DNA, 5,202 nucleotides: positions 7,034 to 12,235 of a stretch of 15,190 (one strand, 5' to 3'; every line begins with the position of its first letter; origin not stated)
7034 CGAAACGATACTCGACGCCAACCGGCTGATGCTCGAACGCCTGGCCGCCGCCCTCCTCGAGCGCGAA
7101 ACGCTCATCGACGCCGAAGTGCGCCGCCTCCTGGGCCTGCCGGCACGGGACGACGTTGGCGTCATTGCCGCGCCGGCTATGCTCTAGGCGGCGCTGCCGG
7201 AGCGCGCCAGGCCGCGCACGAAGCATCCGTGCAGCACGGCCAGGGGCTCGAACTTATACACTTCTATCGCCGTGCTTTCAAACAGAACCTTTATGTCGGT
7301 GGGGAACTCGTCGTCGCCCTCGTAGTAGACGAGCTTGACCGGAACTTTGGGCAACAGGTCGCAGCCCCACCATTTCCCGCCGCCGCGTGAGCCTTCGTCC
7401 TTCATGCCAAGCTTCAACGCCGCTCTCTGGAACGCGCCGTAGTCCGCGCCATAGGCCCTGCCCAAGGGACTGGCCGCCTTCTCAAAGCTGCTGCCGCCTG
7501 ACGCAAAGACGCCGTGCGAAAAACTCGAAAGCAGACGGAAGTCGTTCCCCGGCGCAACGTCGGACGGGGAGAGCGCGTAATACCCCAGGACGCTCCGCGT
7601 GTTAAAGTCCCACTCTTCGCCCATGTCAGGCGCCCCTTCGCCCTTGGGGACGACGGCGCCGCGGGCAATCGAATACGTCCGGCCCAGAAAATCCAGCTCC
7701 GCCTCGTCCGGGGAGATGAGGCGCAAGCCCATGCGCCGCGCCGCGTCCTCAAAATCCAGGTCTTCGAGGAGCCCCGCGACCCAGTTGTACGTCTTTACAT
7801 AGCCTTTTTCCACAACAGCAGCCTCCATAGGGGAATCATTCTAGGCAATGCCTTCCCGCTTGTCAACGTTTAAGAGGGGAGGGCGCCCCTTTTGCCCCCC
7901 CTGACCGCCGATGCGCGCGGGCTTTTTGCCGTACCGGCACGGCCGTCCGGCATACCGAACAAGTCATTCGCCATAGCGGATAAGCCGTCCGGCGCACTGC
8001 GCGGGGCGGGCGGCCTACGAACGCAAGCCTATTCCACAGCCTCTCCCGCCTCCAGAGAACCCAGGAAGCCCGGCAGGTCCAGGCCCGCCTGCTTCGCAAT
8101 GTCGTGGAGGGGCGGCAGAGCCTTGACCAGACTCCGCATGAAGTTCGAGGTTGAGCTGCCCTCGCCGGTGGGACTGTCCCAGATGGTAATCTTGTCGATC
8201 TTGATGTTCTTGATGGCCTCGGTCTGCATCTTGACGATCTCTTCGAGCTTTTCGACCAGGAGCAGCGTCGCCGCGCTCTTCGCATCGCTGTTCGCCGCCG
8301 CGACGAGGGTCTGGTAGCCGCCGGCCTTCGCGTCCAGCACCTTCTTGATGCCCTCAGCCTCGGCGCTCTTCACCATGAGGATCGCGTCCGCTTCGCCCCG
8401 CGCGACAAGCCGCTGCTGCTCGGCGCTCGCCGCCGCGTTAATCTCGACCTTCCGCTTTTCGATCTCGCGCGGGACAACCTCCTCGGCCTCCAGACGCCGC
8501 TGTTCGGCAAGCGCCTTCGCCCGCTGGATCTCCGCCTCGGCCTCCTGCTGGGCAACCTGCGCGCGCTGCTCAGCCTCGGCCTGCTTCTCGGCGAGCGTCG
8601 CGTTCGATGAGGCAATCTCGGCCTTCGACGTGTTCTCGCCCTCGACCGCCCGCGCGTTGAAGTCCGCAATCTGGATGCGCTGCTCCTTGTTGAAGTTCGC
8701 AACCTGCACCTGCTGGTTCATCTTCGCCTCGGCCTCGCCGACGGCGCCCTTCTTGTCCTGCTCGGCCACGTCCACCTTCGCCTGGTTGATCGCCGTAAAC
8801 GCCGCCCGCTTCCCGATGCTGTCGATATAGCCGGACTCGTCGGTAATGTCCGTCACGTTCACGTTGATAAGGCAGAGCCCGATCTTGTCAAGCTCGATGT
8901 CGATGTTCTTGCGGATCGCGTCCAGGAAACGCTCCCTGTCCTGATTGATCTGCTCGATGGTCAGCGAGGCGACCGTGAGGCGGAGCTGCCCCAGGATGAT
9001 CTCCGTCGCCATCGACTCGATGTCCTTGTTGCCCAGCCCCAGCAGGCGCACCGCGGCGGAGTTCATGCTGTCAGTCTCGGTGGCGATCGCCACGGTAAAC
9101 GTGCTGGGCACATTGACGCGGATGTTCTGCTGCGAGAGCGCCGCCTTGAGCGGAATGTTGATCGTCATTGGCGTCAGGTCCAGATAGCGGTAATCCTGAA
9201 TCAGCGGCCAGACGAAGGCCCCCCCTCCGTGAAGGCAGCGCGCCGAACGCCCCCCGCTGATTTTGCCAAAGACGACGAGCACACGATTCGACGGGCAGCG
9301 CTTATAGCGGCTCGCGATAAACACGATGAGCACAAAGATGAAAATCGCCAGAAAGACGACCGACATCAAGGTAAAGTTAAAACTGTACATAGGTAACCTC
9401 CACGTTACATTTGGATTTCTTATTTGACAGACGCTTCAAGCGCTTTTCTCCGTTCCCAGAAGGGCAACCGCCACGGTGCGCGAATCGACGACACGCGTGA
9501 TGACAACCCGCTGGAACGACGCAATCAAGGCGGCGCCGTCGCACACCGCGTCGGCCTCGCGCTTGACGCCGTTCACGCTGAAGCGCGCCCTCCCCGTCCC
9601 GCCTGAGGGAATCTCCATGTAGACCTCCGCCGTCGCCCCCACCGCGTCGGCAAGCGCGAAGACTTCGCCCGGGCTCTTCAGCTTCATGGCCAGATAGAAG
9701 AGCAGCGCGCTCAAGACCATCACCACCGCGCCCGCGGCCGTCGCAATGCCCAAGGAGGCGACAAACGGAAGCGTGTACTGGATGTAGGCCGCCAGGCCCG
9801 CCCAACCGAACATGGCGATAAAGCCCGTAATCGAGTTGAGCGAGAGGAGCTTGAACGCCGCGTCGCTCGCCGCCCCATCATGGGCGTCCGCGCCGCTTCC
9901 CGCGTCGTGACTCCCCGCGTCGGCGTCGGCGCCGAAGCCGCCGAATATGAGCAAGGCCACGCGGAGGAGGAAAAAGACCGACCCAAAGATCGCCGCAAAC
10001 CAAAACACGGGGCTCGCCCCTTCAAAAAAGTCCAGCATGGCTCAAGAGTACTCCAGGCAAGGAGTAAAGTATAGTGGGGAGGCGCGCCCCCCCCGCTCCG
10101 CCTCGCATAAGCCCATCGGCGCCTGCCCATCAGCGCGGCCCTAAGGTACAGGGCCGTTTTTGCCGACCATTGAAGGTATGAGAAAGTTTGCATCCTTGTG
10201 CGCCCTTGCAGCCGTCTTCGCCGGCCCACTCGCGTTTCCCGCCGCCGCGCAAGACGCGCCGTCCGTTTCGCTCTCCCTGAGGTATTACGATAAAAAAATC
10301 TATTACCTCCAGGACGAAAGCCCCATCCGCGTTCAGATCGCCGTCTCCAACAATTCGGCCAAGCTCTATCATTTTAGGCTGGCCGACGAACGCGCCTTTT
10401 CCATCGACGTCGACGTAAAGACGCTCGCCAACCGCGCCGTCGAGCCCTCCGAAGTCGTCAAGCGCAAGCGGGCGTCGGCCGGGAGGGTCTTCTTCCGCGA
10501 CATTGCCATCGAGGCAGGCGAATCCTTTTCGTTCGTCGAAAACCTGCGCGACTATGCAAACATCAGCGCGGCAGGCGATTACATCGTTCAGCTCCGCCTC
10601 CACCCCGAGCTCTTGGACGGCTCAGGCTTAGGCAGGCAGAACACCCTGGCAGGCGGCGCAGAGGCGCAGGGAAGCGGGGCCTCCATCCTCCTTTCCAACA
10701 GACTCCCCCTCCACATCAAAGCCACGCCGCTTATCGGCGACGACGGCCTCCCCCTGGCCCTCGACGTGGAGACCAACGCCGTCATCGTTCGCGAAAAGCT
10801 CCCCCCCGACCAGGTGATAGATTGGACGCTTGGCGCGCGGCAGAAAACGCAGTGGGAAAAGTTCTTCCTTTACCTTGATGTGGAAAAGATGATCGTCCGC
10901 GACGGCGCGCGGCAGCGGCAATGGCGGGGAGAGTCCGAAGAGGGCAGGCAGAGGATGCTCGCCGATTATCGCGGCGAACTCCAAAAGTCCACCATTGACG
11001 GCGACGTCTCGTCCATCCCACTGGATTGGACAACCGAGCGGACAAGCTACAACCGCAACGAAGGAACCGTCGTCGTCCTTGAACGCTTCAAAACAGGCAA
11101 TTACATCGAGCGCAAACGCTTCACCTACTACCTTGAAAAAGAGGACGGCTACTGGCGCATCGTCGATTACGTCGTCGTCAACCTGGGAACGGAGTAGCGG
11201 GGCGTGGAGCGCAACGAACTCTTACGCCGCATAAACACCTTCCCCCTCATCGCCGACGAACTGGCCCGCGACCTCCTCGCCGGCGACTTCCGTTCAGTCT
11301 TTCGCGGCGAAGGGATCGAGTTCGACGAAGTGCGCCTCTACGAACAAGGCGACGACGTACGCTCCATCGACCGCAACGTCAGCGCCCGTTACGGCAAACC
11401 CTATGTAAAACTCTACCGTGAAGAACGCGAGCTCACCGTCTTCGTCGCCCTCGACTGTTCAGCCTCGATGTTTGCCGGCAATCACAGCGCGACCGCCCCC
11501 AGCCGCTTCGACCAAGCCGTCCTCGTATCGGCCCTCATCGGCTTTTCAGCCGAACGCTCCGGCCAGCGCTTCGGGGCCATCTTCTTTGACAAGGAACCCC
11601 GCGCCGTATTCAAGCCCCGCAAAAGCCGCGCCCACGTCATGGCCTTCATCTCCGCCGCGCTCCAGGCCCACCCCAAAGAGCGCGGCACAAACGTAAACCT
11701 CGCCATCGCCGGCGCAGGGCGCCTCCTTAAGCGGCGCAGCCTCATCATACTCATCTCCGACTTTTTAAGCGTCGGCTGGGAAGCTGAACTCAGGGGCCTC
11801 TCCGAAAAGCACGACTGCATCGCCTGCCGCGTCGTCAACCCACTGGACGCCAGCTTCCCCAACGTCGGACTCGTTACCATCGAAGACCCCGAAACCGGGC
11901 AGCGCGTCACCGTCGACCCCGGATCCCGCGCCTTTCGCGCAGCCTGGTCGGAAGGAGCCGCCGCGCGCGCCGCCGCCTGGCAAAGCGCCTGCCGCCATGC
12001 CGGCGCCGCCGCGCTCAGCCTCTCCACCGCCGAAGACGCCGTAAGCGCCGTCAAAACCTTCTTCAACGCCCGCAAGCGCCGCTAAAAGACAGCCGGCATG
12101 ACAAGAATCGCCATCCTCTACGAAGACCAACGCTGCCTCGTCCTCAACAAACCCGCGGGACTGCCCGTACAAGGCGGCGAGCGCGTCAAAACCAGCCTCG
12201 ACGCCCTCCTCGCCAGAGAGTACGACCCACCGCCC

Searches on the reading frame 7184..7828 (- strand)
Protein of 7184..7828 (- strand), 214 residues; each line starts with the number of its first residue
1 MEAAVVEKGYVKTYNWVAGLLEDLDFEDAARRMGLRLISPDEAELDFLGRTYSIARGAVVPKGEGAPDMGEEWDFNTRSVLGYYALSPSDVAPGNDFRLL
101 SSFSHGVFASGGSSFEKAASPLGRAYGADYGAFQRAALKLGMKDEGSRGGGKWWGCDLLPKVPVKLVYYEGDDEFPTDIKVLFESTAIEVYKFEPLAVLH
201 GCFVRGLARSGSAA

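Call 50: search_protein_families(library=pfam, proteins=[window:7184-7828:-], max_evalue=0.001)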
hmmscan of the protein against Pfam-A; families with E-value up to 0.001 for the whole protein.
window:7184-7828:- (214 aa): 1 family
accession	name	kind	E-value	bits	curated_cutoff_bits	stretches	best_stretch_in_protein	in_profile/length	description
PF12654.12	DUF3786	-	1.3e-30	106.7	27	1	25-205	1-175/176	Domain of unknown function (DUF3786)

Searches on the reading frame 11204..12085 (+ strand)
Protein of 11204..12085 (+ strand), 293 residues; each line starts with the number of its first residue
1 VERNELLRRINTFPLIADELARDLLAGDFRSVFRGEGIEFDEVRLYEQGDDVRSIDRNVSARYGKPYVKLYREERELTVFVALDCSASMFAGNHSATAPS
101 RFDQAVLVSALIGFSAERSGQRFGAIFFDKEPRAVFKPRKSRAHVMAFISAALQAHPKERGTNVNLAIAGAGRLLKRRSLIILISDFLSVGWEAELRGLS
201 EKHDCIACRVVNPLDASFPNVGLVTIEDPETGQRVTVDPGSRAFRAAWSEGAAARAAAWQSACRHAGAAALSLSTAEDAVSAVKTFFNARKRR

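Call 50: search_protein_families(library=pfam, proteins=[window:11204-12085:+], max_evalue=0.001)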
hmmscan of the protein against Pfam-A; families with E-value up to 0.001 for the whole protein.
window:11204-12085:+ (293 aa): 2 families
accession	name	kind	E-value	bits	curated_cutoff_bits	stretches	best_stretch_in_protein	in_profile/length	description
PF01882.25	DUF58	-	2.3e-58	197.4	23.4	1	42-255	1-213/216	Protein of unknown function DUF58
PF13519.12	VWA_2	-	3.7e-12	47.3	27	1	80-187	2-106/107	von Willebrand factor type A domain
